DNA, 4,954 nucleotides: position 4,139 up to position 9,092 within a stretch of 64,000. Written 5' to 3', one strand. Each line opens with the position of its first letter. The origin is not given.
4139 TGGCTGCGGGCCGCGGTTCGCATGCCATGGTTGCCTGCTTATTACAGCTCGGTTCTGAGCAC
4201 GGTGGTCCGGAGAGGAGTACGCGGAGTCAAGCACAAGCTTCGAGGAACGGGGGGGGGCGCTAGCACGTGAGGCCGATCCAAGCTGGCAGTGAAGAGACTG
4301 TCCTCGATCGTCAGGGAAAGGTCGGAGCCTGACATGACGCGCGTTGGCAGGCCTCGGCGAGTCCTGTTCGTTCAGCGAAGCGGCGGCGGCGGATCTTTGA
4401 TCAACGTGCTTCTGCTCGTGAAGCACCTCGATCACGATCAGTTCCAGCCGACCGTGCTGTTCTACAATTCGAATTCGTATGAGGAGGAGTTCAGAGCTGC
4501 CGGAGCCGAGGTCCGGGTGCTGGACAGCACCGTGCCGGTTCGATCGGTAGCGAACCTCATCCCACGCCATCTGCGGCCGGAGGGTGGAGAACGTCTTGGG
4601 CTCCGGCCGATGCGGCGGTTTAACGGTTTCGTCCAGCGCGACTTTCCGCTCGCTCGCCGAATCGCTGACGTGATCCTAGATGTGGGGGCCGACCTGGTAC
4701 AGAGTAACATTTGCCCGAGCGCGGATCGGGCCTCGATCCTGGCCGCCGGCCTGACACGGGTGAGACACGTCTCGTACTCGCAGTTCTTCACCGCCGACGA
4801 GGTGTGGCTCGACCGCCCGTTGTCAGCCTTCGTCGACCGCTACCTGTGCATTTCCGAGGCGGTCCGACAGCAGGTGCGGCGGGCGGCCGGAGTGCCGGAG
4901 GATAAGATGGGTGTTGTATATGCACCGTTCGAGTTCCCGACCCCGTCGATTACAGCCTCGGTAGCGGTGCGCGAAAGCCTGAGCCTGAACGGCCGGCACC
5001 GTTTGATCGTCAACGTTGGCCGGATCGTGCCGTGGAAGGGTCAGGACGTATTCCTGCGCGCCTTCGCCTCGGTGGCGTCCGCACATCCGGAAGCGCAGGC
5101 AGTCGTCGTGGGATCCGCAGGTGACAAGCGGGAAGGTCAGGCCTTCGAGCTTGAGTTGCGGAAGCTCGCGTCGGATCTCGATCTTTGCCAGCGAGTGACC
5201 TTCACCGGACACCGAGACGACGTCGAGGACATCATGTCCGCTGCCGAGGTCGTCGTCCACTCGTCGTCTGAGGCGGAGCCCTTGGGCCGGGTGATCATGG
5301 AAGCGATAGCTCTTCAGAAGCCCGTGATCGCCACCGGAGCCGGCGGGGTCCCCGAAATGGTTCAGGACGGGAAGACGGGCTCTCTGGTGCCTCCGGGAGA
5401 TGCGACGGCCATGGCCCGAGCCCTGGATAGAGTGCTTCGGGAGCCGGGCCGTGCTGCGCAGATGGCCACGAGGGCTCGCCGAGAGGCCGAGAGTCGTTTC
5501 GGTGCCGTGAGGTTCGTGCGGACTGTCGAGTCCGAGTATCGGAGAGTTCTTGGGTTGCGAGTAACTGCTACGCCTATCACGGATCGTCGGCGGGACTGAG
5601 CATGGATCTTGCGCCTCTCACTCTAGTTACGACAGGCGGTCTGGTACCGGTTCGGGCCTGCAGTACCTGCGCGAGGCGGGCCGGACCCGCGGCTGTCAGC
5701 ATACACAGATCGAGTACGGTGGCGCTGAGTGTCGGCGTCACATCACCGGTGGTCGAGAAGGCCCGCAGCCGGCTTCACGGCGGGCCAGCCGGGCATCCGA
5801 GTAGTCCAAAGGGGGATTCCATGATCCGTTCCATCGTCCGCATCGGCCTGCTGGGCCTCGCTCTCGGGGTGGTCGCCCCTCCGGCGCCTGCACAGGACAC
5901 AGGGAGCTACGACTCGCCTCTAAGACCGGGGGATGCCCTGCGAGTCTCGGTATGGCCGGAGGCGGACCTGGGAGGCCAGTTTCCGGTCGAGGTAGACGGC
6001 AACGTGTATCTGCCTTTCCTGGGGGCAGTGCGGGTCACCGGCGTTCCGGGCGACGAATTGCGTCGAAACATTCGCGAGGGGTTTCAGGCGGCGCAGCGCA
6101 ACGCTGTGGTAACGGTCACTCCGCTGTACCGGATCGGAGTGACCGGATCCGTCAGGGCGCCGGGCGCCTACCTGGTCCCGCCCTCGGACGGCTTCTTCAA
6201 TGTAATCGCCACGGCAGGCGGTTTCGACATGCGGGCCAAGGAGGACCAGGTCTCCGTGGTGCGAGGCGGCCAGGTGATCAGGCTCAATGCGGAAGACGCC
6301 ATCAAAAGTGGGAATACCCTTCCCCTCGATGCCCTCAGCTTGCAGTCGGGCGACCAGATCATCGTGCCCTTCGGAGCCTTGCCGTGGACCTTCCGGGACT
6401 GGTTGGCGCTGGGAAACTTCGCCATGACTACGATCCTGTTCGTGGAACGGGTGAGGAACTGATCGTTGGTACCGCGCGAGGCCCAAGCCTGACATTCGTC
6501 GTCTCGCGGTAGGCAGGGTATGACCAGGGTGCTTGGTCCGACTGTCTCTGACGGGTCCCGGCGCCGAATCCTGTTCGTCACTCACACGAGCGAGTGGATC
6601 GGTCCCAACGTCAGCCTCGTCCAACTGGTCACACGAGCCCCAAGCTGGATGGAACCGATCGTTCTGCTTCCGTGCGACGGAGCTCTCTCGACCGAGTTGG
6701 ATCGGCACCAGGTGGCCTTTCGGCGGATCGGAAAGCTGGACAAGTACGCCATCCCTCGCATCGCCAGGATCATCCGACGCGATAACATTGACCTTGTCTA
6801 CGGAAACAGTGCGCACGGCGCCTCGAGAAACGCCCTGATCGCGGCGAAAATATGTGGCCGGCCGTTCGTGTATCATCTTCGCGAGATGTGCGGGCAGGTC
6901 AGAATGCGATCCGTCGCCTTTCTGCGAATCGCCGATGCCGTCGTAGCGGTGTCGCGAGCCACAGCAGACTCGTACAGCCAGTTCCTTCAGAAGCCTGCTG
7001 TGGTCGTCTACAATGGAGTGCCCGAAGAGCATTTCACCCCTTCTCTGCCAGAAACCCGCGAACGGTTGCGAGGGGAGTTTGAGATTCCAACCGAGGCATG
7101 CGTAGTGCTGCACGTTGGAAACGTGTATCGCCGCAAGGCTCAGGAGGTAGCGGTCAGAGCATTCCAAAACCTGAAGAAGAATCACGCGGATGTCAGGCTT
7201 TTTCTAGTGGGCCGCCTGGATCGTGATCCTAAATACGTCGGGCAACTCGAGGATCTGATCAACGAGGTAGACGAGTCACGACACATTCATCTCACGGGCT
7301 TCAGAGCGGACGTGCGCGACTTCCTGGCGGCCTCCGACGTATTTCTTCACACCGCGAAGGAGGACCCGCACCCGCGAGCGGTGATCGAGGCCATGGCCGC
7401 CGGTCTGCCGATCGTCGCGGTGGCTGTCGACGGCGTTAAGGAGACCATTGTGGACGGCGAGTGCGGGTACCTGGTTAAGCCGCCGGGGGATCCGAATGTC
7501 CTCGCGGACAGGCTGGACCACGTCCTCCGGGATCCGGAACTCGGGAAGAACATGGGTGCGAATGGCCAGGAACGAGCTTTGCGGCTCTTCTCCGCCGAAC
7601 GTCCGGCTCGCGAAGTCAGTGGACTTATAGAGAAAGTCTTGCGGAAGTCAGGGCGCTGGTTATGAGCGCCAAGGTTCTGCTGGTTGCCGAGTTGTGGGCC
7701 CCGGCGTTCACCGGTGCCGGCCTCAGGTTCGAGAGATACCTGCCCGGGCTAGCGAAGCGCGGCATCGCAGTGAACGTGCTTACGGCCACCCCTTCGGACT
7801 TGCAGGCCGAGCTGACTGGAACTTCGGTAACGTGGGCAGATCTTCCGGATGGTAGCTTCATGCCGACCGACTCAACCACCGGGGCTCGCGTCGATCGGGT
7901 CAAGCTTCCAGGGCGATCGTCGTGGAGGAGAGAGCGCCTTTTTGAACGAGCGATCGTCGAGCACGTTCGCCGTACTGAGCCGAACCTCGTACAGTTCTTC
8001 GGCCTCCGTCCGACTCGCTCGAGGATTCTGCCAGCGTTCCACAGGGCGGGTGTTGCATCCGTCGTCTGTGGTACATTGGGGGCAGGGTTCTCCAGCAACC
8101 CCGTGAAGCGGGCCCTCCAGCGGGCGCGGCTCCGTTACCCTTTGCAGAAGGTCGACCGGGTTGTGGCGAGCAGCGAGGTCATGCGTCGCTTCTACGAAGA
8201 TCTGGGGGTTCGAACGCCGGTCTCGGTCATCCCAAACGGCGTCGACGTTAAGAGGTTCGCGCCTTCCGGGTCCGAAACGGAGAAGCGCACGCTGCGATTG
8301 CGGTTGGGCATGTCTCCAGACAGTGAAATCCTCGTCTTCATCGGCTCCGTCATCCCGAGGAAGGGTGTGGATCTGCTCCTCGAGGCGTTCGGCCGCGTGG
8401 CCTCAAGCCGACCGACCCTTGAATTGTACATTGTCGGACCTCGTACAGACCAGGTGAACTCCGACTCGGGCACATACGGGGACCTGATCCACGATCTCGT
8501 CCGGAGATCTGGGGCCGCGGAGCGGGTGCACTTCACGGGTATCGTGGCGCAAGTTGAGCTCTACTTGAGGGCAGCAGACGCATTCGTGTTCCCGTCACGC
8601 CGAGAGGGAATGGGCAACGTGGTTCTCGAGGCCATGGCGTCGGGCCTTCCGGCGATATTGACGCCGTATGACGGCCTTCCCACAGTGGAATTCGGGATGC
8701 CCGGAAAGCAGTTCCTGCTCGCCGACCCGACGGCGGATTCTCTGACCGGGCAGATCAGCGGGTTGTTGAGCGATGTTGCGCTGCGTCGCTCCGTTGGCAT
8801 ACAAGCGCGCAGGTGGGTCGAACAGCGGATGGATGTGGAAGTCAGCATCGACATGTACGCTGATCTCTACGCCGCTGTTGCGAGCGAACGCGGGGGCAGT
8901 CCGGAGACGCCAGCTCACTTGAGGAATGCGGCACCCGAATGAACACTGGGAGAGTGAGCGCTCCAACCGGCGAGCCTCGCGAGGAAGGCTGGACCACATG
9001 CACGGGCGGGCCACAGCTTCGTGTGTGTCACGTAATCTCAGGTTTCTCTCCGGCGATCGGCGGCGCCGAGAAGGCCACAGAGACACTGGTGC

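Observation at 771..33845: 33-kb Wzy-dependent EPS locus whose tailoring genes predict an unusual anionic, amidated and sulfated polymer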

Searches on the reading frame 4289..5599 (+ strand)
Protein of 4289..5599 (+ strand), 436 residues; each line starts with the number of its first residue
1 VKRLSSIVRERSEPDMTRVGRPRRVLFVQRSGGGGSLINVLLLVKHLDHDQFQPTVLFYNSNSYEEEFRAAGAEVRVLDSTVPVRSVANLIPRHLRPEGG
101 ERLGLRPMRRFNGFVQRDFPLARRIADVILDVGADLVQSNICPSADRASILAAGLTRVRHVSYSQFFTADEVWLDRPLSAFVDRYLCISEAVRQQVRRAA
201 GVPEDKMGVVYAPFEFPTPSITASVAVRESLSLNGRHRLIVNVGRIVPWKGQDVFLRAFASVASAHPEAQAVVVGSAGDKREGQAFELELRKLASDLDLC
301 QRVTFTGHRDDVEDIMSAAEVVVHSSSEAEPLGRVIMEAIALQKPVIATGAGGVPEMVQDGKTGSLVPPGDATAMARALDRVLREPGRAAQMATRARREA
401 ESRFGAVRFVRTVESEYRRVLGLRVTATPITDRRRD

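Call 3: search_protein_families(library=pfam, proteins=[window:4289-5599:+], max_evalue=0.01)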
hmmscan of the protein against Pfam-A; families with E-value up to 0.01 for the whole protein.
window:4289-5599:+ (436 aa): 6 families
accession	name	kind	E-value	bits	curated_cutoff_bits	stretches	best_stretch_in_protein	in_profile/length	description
PF00534.26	Glycos_transf_1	-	3.1e-38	131.5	26.4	1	228-398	6-171/172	Glycosyl transferases group 1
PF13692.12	Glyco_trans_1_4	-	1.1e-33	117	27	1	238-384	2-141/142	Glycosyl transferases group 1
PF20706.3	GT4-conflict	-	4.7e-12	46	26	1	228-404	193-376/385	Family 4 Glycosyltransferase in conflict systems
PF13439.12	Glyco_transf_4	-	1.3e-09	38.7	28.5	1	66-211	13-163/170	Glycosyltransferase Family 4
PF13524.12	Glyco_trans_1_2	-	1.8e-06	28.4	25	1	266-407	12-136/144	Glycosyl transferase-like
PF13579.12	Glyco_trans_4_4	-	0.0021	18.9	29.7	1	66-210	12-155/158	Glycosyl transferase 4-like domain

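Call 6: search_protein_families(library=ncbifam, proteins=[window:4289-5599:+], max_evalue=0.001)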
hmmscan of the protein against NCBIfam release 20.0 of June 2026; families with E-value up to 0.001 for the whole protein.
window:4289-5599:+ (436 aa): 34 families (the best 25 are shown)
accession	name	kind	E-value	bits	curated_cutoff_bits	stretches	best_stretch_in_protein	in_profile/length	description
TIGR03088.1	stp2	hypoth_equivalog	9.5e-38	130.2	409.05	1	173-421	128-374/374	TIGR03088 family PEP-CTERM/XrtA system glycosyltransferase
NF041876.1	EPS_EpsE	equivalog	1.5e-33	116.6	400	1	235-408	212-384/389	exopolysaccharide biosynthesis GT4 family glycosyltransferase EpsE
TIGR03999.1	thiol_BshA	equivalog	7.7e-28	97.5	273.7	1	188-421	151-374/375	N-acetyl-alpha-D-glucosaminyl L-malate synthase BshA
TIGR03449.1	mycothiol_MshA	equivalog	1e-27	97.1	462.5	1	223-419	206-402/406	D-inositol-3-phosphate glycosyltransferase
TIGR02149.1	glgA_Coryne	subfamily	5e-26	91.7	302.4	1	173-420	136-390/391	glycogen synthase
NF038011.1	PelF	equivalog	5.8e-20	71.8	100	1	235-397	304-471/489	GT4 family glycosyltransferase PelF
TIGR04063.1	stp3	hypoth_equivalog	7.8e-19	67.8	442.05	1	182-420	158-395/397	TIGR04063 family PEP-CTERM/XrtA system glycosyltransferase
NF053787.1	GlcN_PG_synth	equivalog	2.5e-18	66.1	480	1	219-421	180-360/361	N-acetylglucosaminyl phosphatidylglycerol synthase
TIGR04157.1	glyco_rSAM_CFB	subfamily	9.4e-18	64.4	400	1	180-371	168-352/406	TIGR04157 family glycosyltransferase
TIGR04047.1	MSMEG_0565_glyc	hypoth_equivalog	1.3e-16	60.7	259.85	1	182-392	139-348/373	MSMEG_0565 family glycosyltransferase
NF012028.0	PRK15484.1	subfamily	1.9e-16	60.2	618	1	222-398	178-356/380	lipopolysaccharide N-acetylglucosaminyltransferase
NF047684.1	TeichurnBiosyTuaC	equivalog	6.1e-16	58.3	550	1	183-421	166-390/391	teichuronic acid biosynthesis protein TuaC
NF047880.1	glyco_SdgA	exception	9e-15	54.2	800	1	235-402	313-473/488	serine-aspartate repeat adhesin O-glycosyltransferase SdgA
NF041139.1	TreT_Thcocales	equivalog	6.1e-14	51.6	775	1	229-404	221-396/412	trehalose synthase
NF007396.0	PRK09922.1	equivalog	3.1e-13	49.3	385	1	180-385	134-326/361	lipopolysaccharide 1,6-galactosyltransferase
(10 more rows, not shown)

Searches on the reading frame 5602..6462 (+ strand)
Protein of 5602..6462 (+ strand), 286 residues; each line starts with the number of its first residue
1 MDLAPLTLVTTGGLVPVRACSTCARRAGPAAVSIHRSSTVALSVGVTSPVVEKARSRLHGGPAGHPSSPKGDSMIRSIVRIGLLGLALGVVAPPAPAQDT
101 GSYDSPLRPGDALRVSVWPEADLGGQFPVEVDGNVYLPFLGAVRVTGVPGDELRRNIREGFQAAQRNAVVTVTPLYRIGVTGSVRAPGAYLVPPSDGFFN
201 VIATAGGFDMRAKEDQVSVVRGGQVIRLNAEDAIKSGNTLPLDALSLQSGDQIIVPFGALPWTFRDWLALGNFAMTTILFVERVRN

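Call 3: search_protein_families(library=pfam, proteins=[window:5602-6462:+], max_evalue=0.01)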
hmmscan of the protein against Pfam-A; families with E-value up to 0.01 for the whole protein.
window:5602-6462:+ (286 aa): 3 families
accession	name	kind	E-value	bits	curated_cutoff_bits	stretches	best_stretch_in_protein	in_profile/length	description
PF02563.21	Poly_export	-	6.7e-14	52.3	28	1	103-173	5-75/77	Polysaccharide biosynthesis/export protein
PF10531.15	SLBB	-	4.5e-08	33.3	27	1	178-227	2-53/55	SLBB domain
PF22461.2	SLBB_2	-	1e-05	25.9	27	1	178-255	3-79/79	SLBB domain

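Call 6: search_protein_families(library=ncbifam, proteins=[window:5602-6462:+], max_evalue=0.001)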
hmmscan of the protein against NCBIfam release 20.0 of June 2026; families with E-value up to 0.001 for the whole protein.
window:5602-6462:+ (286 aa): 4 families
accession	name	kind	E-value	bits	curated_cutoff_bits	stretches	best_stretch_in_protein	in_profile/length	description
TIGR03027.2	pepcterm_export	equivalog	2.4e-14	53.4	180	1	108-256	6-165/169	XrtA/PEP-CTERM system exopolysaccharide export protein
NF041843.1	EpsY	equivalog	4.5e-13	48.9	320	1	99-255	49-210/211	exopolysaccharide export protein EpsY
TIGR03028.1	EpsE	equivalog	2.2e-08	33.7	262.65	1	105-224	2-128/239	polysaccharide export protein EpsE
NF011658.0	PRK15078.1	subfamily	5.1e-05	22.2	333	1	125-256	108-250/380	polysaccharide export protein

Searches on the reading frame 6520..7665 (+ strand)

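Call 3: search_protein_families(library=pfam, proteins=[window:6520-7665:+], max_evalue=0.01)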
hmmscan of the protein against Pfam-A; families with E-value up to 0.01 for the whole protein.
window:6520-7665:+ (381 aa): 6 families
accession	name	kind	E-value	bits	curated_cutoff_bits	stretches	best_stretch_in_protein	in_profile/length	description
PF00534.26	Glycos_transf_1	-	2.8e-36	125.1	26.4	1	180-352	2-172/172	Glycosyl transferases group 1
PF13692.12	Glyco_trans_1_4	-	7.1e-30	104.6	27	1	195-338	3-142/142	Glycosyl transferases group 1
PF13439.12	Glyco_transf_4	-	1.1e-11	45.5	28.5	1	61-170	44-169/170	Glycosyltransferase Family 4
PF13524.12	Glyco_trans_1_2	-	2.4e-08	34.5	25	1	261-364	36-140/144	Glycosyl transferase-like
PF20706.3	GT4-conflict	-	1.1e-07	31.6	26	1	134-340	143-359/385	Family 4 Glycosyltransferase in conflict systems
PF13579.12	Glyco_trans_4_4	-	5e-05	24.1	29.7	1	77-166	59-158/158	Glycosyl transferase 4-like domain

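Call 6: search_protein_families(library=ncbifam, proteins=[window:6520-7665:+], max_evalue=0.001)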
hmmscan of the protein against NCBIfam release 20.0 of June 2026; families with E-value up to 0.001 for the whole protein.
window:6520-7665:+ (381 aa): 35 families (the best 25 are shown)
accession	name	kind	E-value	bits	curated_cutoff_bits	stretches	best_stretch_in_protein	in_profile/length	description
TIGR03088.1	stp2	hypoth_equivalog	1.7e-29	103.1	409.05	1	158-374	160-374/374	TIGR03088 family PEP-CTERM/XrtA system glycosyltransferase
NF041876.1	EPS_EpsE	equivalog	3.8e-29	102.1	400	1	80-364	104-387/389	exopolysaccharide biosynthesis GT4 family glycosyltransferase EpsE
TIGR02149.1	glgA_Coryne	subfamily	3.1e-28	99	302.4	1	136-373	143-390/391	glycogen synthase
TIGR03999.1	thiol_BshA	equivalog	3.1e-26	92.2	273.7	1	138-365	145-365/375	N-acetyl-alpha-D-glucosaminyl L-malate synthase BshA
TIGR04047.1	MSMEG_0565_glyc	hypoth_equivalog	1.5e-18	67.1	259.85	1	136-349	137-351/373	MSMEG_0565 family glycosyltransferase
TIGR03449.1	mycothiol_MshA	equivalog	2e-17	63.2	462.5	1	161-369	191-399/406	D-inositol-3-phosphate glycosyltransferase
NF038295.1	EPS_HpsP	equivalog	1.3e-16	60.6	550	1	160-366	178-380/388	hormogonium polysaccharide biosynthesis glycosyltransferase HpsP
NF038229.1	Glyco4_Geo_Pelo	equivalog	1.6e-16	60.3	400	1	122-374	94-337/338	GPMC system family 4 glycosyltransferase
TIGR04063.1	stp3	hypoth_equivalog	1.6e-16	60.2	442.05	1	160-349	182-371/397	TIGR04063 family PEP-CTERM/XrtA system glycosyltransferase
NF053787.1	GlcN_PG_synth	equivalog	4.2e-16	58.7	480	1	137-338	143-326/361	N-acetylglucosaminyl phosphatidylglycerol synthase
NF047684.1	TeichurnBiosyTuaC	equivalog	7.8e-16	58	550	1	135-373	162-389/391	teichuronic acid biosynthesis protein TuaC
TIGR04157.1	glyco_rSAM_CFB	subfamily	2.2e-14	53.3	400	1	131-320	163-349/406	TIGR04157 family glycosyltransferase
NF047880.1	glyco_SdgA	exception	5.6e-14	51.6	800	1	200-352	322-470/488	serine-aspartate repeat adhesin O-glycosyltransferase SdgA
NF012028.0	PRK15484.1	subfamily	8.6e-14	51.4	618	1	145-361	147-366/380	lipopolysaccharide N-acetylglucosaminyltransferase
NF041139.1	TreT_Thcocales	equivalog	3e-13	49.4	775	1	187-355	223-394/412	trehalose synthase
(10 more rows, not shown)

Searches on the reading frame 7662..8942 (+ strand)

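Call 3: search_protein_families(library=pfam, proteins=[window:7662-8942:+], max_evalue=0.01)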
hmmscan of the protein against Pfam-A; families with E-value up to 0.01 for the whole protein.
window:7662-8942:+ (426 aa): 6 families
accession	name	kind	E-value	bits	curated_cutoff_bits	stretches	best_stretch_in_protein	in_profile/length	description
PF13692.12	Glyco_trans_1_4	-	4.1e-29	102.1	27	1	223-371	3-142/142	Glycosyl transferases group 1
PF00534.26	Glycos_transf_1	-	1.6e-28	99.8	26.4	1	214-385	8-172/172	Glycosyl transferases group 1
PF13439.12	Glyco_transf_4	-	1.6e-14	54.8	28.5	1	18-198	3-170/170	Glycosyltransferase Family 4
PF13579.12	Glyco_trans_4_4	-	3.3e-12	47.4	29.7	1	17-193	1-158/158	Glycosyl transferase 4-like domain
PF20706.3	GT4-conflict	-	1.1e-10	41.6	26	1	225-335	201-312/385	Family 4 Glycosyltransferase in conflict systems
PF13524.12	Glyco_trans_1_2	-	0.007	16.8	25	0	313-389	59-132/144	Glycosyl transferase-like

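Call 6: search_protein_families(library=ncbifam, proteins=[window:7662-8942:+], max_evalue=0.001)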
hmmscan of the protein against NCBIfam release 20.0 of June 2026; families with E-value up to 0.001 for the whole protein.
window:7662-8942:+ (426 aa): 35 families (the best 25 are shown)
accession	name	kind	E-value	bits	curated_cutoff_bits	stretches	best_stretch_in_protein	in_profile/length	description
TIGR04047.1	MSMEG_0565_glyc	hypoth_equivalog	1e-26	93.9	259.85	1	164-350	140-320/373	MSMEG_0565 family glycosyltransferase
TIGR03088.1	stp2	hypoth_equivalog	3e-25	89.1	409.05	1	129-405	102-372/374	TIGR03088 family PEP-CTERM/XrtA system glycosyltransferase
TIGR03999.1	thiol_BshA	equivalog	5.7e-25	88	273.7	1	157-406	138-373/375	N-acetyl-alpha-D-glucosaminyl L-malate synthase BshA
NF053787.1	GlcN_PG_synth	equivalog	5.1e-23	81.5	480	1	161-406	141-359/361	N-acetylglucosaminyl phosphatidylglycerol synthase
NF012028.0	PRK15484.1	subfamily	1.3e-22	80.4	618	1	165-388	141-360/380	lipopolysaccharide N-acetylglucosaminyltransferase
TIGR03449.1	mycothiol_MshA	equivalog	2.4e-22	79.4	462.5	1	162-405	163-402/406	D-inositol-3-phosphate glycosyltransferase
TIGR04063.1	stp3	hypoth_equivalog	6.4e-22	78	442.05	1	152-406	146-395/397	TIGR04063 family PEP-CTERM/XrtA system glycosyltransferase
NF047684.1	TeichurnBiosyTuaC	equivalog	9.7e-22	77.4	550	1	160-406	161-389/391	teichuronic acid biosynthesis protein TuaC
TIGR04157.1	glyco_rSAM_CFB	subfamily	2.1e-17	63.2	400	1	161-340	167-336/406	TIGR04157 family glycosyltransferase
NF053513.1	Gtran_IagA_BgsA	equivalog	6.1e-17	61.6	460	1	154-333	96-264/333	LTA glycolipid anchor biosynthesis glycosyltransferase, IagA/BgsA family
NF041876.1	EPS_EpsE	equivalog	7e-17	61.7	400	1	169-395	168-385/389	exopolysaccharide biosynthesis GT4 family glycosyltransferase EpsE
NF038229.1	Glyco4_Geo_Pelo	equivalog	9.5e-17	61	400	1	154-406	100-336/338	GPMC system family 4 glycosyltransferase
TIGR02149.1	glgA_Coryne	subfamily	8.2e-16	58.1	302.4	1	161-405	142-389/391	glycogen synthase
NF038295.1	EPS_HpsP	equivalog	9.8e-16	57.7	550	1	177-391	168-372/388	hormogonium polysaccharide biosynthesis glycosyltransferase HpsP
NF038011.1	PelF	equivalog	4.1e-14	52.5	100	1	164-334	258-413/489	GT4 family glycosyltransferase PelF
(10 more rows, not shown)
